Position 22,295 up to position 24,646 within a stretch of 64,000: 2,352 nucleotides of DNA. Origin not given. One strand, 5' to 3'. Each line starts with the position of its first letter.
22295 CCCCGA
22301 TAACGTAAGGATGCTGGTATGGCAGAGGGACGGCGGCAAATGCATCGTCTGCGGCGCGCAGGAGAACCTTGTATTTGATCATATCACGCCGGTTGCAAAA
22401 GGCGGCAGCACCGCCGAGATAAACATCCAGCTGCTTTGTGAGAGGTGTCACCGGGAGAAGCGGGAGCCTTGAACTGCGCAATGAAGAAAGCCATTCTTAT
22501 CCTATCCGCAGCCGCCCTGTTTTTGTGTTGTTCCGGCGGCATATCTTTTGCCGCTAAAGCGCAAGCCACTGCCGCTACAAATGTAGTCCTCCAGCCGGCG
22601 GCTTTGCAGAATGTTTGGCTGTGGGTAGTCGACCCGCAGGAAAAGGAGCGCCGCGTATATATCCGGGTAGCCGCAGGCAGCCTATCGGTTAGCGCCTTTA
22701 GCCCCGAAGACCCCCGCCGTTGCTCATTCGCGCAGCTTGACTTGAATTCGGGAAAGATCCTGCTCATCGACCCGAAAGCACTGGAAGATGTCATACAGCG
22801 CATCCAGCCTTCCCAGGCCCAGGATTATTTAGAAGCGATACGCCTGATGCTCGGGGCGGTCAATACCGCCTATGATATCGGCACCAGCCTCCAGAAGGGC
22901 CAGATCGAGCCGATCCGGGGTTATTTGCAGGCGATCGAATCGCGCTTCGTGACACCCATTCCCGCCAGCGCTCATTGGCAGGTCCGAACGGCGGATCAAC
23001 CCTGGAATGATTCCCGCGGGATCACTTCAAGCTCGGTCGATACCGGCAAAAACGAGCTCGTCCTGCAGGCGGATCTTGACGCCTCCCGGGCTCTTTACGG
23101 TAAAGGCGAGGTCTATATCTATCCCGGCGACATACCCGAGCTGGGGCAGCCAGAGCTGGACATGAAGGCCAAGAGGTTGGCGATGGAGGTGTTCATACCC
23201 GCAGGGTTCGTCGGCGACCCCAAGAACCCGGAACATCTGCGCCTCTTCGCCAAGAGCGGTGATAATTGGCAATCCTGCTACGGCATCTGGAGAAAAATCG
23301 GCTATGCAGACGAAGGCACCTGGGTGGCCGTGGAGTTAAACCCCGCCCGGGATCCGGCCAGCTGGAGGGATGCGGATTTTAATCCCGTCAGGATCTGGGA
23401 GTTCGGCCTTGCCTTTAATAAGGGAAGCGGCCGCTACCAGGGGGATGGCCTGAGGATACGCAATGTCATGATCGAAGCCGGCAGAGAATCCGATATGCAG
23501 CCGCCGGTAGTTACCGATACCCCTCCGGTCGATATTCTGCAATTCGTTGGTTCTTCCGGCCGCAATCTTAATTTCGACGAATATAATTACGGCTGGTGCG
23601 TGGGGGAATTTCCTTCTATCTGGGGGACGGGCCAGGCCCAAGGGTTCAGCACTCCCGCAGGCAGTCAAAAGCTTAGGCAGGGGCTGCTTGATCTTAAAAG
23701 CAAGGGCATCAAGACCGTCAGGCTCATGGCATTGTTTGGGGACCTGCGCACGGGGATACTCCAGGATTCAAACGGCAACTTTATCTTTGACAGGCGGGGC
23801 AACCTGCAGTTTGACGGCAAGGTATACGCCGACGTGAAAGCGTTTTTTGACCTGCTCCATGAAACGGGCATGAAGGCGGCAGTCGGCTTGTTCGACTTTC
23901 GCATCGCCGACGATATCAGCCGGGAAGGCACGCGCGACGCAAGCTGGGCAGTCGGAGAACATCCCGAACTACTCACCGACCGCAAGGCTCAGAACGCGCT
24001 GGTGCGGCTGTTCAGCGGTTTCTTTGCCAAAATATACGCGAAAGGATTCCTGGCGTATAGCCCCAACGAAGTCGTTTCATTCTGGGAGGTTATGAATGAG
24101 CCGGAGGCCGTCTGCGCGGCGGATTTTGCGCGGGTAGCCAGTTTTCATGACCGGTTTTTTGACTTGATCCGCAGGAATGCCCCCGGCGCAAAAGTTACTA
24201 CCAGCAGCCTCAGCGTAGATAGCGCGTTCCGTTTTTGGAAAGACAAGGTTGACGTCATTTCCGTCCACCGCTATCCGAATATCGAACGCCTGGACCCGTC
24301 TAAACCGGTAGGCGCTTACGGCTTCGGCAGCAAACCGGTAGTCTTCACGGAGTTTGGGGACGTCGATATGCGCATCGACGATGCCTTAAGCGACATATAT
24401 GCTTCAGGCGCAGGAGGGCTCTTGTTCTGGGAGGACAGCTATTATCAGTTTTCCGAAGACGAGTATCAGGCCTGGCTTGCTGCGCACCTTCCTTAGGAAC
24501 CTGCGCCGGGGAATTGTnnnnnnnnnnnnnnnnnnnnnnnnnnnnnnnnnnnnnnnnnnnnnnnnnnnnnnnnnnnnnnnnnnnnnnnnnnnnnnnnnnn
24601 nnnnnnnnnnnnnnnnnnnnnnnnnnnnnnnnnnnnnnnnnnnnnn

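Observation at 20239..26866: Synthase-dependent exopolysaccharide-like locus with the TPR scaffold fused to a GT-C membrane domain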

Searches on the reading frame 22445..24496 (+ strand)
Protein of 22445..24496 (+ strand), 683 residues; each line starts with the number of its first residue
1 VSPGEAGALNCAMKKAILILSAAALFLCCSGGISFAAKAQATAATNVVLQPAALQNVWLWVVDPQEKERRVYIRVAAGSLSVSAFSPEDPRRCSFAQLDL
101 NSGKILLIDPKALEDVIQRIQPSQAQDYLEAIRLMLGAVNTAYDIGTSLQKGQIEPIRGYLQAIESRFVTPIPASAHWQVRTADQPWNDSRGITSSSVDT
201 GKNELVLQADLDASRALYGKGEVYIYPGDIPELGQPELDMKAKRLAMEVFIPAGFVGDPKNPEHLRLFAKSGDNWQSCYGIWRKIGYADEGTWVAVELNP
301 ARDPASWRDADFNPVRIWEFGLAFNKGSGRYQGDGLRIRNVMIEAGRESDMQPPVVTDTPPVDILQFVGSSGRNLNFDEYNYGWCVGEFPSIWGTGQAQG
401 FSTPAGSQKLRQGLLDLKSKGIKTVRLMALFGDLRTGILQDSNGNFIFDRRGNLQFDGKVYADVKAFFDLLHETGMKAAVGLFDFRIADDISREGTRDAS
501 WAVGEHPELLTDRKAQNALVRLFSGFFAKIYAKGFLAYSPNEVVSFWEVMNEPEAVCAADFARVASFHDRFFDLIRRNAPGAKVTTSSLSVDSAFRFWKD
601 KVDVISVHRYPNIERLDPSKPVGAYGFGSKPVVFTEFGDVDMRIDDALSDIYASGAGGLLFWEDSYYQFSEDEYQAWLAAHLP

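Call 4: search_protein_families(library=pfam, proteins=[window:22445-24496:+], max_evalue=0.01)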
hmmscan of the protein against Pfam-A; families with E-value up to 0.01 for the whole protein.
window:22445-24496:+ (683 aa): 0 families

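Call 5: search_protein_families(library=ncbifam, proteins=[window:22445-24496:+], max_evalue=0.01)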
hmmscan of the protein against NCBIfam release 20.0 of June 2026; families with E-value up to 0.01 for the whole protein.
window:22445-24496:+ (683 aa): 0 families

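Call 8: search_solved_structures(query=window:22445-24496:+, max_evalue=10)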
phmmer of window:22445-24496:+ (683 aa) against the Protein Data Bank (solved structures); distinct sequences matched with E-value up to 10: 4.
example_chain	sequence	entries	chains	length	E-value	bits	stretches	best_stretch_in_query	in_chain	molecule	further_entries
8frs_f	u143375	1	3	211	0.13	13.6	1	223-297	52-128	Structural protein gp24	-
9b40_K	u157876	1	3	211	0.16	13.3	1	223-282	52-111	gp25 Decorating protein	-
6h4g_A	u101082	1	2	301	0.34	12.2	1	261-340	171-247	Protein kinase A regulatory subunit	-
6flo_A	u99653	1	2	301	0.35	12.2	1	261-340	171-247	Protein kinase A regulatory subunit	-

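Call 14: find_homologous_proteins(query=window:22445-24496:+)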
Query window:22445-24496:+ (683 aa): 6 proteins with E <= 0.001 among 8000 candidates.
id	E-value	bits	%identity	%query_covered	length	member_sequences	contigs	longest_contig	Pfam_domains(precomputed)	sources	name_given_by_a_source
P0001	0.0e+0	1561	100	99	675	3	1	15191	-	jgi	-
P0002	0.0e+0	1241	79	98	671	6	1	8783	PF00150.25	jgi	jgi:hypothetical protein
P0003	0.0e+0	1136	70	98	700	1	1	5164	PF00150.25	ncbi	-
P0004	6.3e-269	912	62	91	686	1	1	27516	-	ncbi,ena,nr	ncbi:MAG TPA: hypothetical protein VMD52_07345 [Patescibacteria group bacterium]|nr:hypothetical pro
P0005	2.4e-215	735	60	76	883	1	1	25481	-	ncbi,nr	ncbi:MAG: hypothetical protein U9Q08_04405 [Candidatus Omnitrophota bacterium]|nr:hypothetical prote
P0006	1.3e-211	723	60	76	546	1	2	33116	PF00150.25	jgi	jgi:hypothetical protein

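Call 17: find_encoding_contigs(protein=P0004, flank=10000, max_places=3)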
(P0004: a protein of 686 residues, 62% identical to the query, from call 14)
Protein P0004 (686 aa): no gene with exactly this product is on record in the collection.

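Call 18: find_encoding_contigs(protein=P0005, flank=10000, max_places=3)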
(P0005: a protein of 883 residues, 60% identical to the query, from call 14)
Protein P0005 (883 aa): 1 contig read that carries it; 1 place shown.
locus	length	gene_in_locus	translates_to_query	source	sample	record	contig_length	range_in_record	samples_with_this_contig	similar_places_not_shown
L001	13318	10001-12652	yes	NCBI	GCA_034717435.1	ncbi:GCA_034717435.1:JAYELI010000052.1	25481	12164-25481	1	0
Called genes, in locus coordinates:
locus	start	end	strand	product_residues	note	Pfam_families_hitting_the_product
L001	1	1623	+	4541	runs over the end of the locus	PF07719:TPR_2 (faint), PF00376:MerR (faint), PF02954:HTH_8 (faint), PF12728:HTH_17 (faint), PF13181:TPR_8 (faint), PF00515:TPR_1 (faint), PF13414:TPR_11 (weak), PF13431:TPR_17 (faint), +2 more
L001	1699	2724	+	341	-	PF01408:GFO_IDH_MocA, PF02894:GFO_IDH_MocA_C, PF22725:GFO_IDH_MocA_C3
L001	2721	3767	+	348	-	PF01408:GFO_IDH_MocA, PF02894:GFO_IDH_MocA_C, PF22725:GFO_IDH_MocA_C3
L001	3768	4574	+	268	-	PF01261:AP_endonuc_2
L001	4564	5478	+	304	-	PF00528:BPD_transp_1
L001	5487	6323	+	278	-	PF00528:BPD_transp_1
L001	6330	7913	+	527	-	PF00754:F5_F8_type_C, PF22633:F5_F8_type_C_2, PF22612:GH113, PF13547:GTA_TIM (faint)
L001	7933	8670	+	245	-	-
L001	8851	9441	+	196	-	PF21253:Mann_GBD_bact (weak)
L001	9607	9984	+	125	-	-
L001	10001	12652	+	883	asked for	-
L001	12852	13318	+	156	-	?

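Call 19: find_encoding_contigs(protein=P0006, flank=10000, max_places=3)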
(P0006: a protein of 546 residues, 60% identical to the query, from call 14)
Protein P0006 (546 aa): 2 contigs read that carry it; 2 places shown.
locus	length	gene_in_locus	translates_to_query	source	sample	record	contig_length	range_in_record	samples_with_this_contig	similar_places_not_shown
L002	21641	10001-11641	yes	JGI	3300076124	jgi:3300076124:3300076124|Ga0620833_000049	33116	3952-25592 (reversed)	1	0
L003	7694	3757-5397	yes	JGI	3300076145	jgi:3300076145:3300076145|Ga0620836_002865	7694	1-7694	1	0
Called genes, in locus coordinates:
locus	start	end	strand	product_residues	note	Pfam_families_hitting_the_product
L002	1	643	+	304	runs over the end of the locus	PF00528:BPD_transp_1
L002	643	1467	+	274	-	PF00528:BPD_transp_1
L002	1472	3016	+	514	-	PF00754:F5_F8_type_C, PF22633:F5_F8_type_C_2, PF00150:Cellulase (faint), PF22612:GH113, PF13547:GTA_TIM (faint)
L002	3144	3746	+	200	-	PF21253:Mann_GBD_bact (weak)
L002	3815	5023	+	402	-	PF22612:GH113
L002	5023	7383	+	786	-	PF06165:GH94_b-supersand, PF17167:Glyco_hydro_94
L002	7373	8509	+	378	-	PF00535:Glycos_transf_2, PF10111:Glyco_tranf_2_2, PF13506:Glyco_transf_21, PF13641:Glyco_tranf_2_3, PF13632:Glyco_trans_2_3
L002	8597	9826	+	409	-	PF01547:SBP_bac_1, PF13416:SBP_bac_8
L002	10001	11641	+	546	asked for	PF00150:Cellulase (weak)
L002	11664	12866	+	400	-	-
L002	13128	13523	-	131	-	-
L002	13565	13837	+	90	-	-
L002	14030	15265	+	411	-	PF00480:ROK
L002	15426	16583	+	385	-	PF17675:APG6_N (faint), PF24161:CCDC39 (faint)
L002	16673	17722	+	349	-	PF00356:LacI, PF00532:Peripla_BP_1, PF13407:Peripla_BP_4, PF13377:Peripla_BP_3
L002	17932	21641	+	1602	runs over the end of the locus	PF00317:Ribonuc_red_lgN, PF14890:Intein_splicing, PF05204:Hom_end (weak), PF14528:LAGLIDADG_3, PF02867:Ribonuc_red_lgC, PF14890:Intein_splicing, PF14528:LAGLIDADG_3, PF12637:TSCPD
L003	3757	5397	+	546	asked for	PF00150:Cellulase (weak)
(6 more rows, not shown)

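Call 20: find_encoding_contigs(protein=P0002, flank=10000, max_places=3)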
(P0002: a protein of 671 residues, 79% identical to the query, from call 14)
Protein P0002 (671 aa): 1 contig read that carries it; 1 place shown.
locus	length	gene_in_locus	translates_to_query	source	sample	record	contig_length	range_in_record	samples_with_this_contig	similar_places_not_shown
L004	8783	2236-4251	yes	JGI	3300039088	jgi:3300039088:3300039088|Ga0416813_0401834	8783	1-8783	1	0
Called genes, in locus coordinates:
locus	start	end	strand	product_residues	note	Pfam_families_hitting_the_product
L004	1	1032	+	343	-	?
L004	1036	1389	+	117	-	-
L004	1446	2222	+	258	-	PF01844:HNH, PF14279:HNH_5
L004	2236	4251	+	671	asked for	PF00150:Cellulase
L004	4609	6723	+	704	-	PF00515:TPR_1, PF13414:TPR_11, PF13424:TPR_12, PF13432:TPR_16, PF00515:TPR_1, PF07719:TPR_2, PF13424:TPR_12, PF13414:TPR_11, +65 more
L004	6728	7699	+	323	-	-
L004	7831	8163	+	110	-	-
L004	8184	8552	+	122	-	-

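Call 21: find_encoding_contigs(protein=P0003, flank=10000, max_places=3)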
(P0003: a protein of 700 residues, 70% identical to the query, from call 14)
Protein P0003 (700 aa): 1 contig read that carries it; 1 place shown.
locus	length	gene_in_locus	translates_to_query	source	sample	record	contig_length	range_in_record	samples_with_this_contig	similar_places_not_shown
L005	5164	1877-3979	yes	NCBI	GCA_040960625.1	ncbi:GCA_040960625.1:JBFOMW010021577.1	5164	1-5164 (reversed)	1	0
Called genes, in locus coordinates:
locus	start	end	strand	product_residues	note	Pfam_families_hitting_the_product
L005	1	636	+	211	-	?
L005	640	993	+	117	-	-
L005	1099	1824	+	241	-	PF01844:HNH, PF14279:HNH_5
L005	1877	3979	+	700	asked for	PF00150:Cellulase (weak)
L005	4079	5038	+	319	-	-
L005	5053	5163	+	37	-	?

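Call 22: find_encoding_contigs(protein=P0001, flank=10000, max_places=3)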
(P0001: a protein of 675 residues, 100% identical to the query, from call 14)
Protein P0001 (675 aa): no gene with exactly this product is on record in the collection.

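Call 33: search_protein_families(library=pfam, alignment_id=A2, max_evalue=1)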
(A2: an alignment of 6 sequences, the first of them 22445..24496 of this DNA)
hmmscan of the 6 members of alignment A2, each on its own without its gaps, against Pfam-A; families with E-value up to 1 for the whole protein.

A. member 1, window:22445-24496:+ (683 aa): 1 family
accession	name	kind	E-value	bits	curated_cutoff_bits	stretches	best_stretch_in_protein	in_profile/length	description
PF02706.20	Wzz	-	0.15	12.9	25.5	1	14-51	14-51/91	Chain length determinant protein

B. families by the number of members that match (of 6 scanned): 4 families
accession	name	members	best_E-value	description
PF01055.32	Glyco_hydro_31_2nd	4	0.0024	Glycosyl hydrolases family 31 TIM-barrel domain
PF00150.24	Cellulase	3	1.9e-08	Cellulase (glycosyl hydrolase family 5)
PF11790.14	Glyco_hydro_cc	1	0.044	Glycosyl hydrolase catalytic core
PF02706.20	Wzz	1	0.15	Chain length determinant protein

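Call 34: search_solved_structures(query=A2, max_evalue=1, show_alignments=2)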
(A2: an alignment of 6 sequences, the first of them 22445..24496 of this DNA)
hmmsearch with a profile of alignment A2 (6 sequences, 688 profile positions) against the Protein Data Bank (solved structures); distinct sequences matched with E-value up to 1: 0.

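Call 40: search_protein_families(library=pfam, proteins=[L002:11664-12866:+, L001:9607-9984:+, L001:10001-12652:+], max_evalue=0.1)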
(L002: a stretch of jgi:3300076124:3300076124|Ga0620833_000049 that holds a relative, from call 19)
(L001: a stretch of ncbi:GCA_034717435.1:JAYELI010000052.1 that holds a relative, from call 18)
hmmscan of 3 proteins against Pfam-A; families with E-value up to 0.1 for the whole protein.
L002:11664-12866:+ (400 aa): 1 family
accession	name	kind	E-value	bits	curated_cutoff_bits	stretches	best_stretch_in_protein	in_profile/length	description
PF07719.23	TPR_2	-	0.006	17.1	27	1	34-67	1-34/34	Tetratricopeptide repeat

L001:9607-9984:+ (125 aa): 1 family
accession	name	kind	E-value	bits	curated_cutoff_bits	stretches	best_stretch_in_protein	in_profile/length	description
PF16690.10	MMACHC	-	0.038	14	27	1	28-77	123-172/216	Methylmalonic aciduria and homocystinuria type C family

L001:10001-12652:+ (883 aa): 0 families

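Call 45: search_protein_representatives(alignment_id=A2)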
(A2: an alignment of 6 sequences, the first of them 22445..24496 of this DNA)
Query: 6 sequences, 688 profile positions. Proteins with E-value up to 0.001 (for the whole library): 437; up to 1e-10: 187; up to 1e-30: 32. The best 150 are listed.
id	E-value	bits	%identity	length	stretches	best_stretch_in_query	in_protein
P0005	0.0e+00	1165.5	-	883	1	2-688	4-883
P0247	8.7e-278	940.0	-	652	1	58-687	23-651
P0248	4.0e-89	316.4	-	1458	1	172-499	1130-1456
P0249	1.9e-78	281.2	-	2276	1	421-688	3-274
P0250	1.2e-76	275.2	-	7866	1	171-686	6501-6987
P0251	2.2e-67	244.6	-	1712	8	210-338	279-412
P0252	1.5e-60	222.0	-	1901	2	189-676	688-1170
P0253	3.5e-59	217.5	-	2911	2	193-685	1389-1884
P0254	6.0e-59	216.7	-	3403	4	422-680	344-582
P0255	6.2e-58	213.3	-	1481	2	187-677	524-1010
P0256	2.6e-54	201.4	-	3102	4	381-677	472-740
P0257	7.8e-54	199.8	-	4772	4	399-676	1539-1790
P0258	8.8e-53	196.3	-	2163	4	188-672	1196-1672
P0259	3.3e-45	171.3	-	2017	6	214-335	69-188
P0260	4.2e-42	161.0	-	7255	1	185-682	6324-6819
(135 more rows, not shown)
